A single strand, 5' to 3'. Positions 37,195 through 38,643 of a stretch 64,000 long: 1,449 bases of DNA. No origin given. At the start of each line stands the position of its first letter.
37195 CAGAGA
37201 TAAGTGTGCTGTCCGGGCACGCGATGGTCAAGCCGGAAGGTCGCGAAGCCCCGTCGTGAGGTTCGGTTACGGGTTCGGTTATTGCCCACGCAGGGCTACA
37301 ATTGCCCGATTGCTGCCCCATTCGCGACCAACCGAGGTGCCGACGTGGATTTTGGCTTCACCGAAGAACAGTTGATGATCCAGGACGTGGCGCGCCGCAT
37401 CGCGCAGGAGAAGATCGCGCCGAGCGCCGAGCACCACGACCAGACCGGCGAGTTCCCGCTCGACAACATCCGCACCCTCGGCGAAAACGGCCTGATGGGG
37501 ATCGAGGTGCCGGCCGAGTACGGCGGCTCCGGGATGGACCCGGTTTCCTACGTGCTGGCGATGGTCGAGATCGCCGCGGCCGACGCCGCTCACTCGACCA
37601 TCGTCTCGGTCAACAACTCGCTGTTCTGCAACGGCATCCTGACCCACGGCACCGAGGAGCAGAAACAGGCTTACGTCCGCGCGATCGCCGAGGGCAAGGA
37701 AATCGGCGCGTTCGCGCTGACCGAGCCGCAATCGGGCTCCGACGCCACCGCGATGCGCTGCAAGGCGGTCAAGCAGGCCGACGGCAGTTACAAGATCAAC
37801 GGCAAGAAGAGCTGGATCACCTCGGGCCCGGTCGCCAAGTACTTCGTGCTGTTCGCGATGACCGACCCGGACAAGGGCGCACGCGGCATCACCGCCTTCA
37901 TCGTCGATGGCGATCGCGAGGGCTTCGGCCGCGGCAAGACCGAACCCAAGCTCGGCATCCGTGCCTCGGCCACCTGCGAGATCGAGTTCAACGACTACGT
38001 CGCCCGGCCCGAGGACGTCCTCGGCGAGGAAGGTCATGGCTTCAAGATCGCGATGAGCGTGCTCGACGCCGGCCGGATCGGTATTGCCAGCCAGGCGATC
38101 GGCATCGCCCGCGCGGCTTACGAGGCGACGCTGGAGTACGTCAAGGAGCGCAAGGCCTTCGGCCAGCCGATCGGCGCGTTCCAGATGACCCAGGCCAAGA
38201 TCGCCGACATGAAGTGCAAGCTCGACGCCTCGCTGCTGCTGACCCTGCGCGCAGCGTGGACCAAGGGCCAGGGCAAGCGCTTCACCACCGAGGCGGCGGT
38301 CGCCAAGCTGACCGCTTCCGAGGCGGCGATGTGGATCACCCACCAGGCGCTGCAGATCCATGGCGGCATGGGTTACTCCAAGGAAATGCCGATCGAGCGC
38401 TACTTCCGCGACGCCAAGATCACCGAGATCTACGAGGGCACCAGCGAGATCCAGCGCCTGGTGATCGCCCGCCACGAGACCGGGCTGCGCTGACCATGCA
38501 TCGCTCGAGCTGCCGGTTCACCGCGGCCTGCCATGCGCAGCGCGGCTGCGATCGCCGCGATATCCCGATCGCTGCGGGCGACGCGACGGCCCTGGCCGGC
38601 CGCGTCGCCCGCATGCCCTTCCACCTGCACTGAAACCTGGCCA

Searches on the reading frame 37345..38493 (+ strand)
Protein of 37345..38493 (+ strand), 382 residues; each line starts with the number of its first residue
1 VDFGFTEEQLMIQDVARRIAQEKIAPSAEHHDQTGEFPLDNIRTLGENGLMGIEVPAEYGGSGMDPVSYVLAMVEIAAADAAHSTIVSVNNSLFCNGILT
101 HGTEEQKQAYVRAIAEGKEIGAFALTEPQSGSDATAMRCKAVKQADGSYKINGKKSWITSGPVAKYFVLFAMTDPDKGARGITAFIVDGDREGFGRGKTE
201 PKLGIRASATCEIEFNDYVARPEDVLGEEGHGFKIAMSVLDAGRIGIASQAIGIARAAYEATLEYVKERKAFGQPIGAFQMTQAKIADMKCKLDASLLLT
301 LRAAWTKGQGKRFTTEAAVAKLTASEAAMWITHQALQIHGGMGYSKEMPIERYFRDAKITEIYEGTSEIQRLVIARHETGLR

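Call 59: search_protein_families(library=ncbifam, proteins=[window:37345-38493:+], max_evalue=0.00001)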
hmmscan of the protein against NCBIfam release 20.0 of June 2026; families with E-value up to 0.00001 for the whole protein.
window:37345-38493:+ (382 aa): 23 families
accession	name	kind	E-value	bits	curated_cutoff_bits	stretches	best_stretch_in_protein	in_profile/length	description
NF042972.1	AcrlCoAredClosAcrC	equivalog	6.2e-136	453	640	1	1-377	1-375/378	acryloyl-CoA reductase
NF043006.1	CyhCrbnylCoADH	equivalog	8e-89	298.3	650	1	6-377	5-374/380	cyclohexane-1-carbonyl-CoA dehydrogenase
NF045552.1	GlutCoADH_Des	equivalog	1.5e-87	294.3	470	1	1-382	1-383/387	glutaryl-CoA dehydrogenase Acd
NF042439.1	SulpropCoADesulf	equivalog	2.3e-87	293.2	600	1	13-377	1-369/379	3-sulfinopropanoyl-CoA desulfinase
NF058590.1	AcCoDHFadEBacil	equivalog_domain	6.5e-85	285.8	600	2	5-293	21-306/586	acyl-CoA dehydrogenase FadE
NF008997.0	PRK12341.1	equivalog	3.6e-74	250.1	537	1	1-376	1-374/382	acyl-CoA dehydrogenase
NF053553.1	prodigi_MBC_PigA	equivalog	7.5e-74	249.1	500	1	1-377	1-378/381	prodigiosin MBC biosynthesis dehydrogenase PigA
NF045652.1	ProlPCPDhRedW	equivalog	3.4e-73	246.6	650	1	12-377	7-372/376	L-prolyl-[peptidyl-carrier protein] dehydrogenase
TIGR03207.1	cyc_hxne_CoA_dh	equivalog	1.8e-69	234.3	575.35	1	7-378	3-371/372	cyclohexanecarboxyl-CoA dehydrogenase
NF002885.1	PRK03354.1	equivalog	3.5e-61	207.3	540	1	1-377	1-372/378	crotonobetainyl-CoA dehydrogenase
NF052270.1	Staph_DH_FadE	equivalog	8.1e-55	186.2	600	1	7-380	23-395/400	acyl-CoA dehydrogenase FadE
NF049984.1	Rv1679_FadE16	equivalog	7.2e-41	140.6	600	1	26-368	14-355/371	Rv1679 family acyl-CoA dehydrogenase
NF007000.1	PRK09463.1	subfamily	3.9e-40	137.9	600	1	30-344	67-398/726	acyl-CoA dehydrogenase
NF009586.0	PRK13026.1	subfamily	4.2e-34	118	608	1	32-343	104-432/777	acyl-CoA dehydrogenase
TIGR03203.1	pimD_small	equivalog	3.2e-33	115.4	652.7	1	3-365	2-363/378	pimeloyl-CoA dehydrogenase small subunit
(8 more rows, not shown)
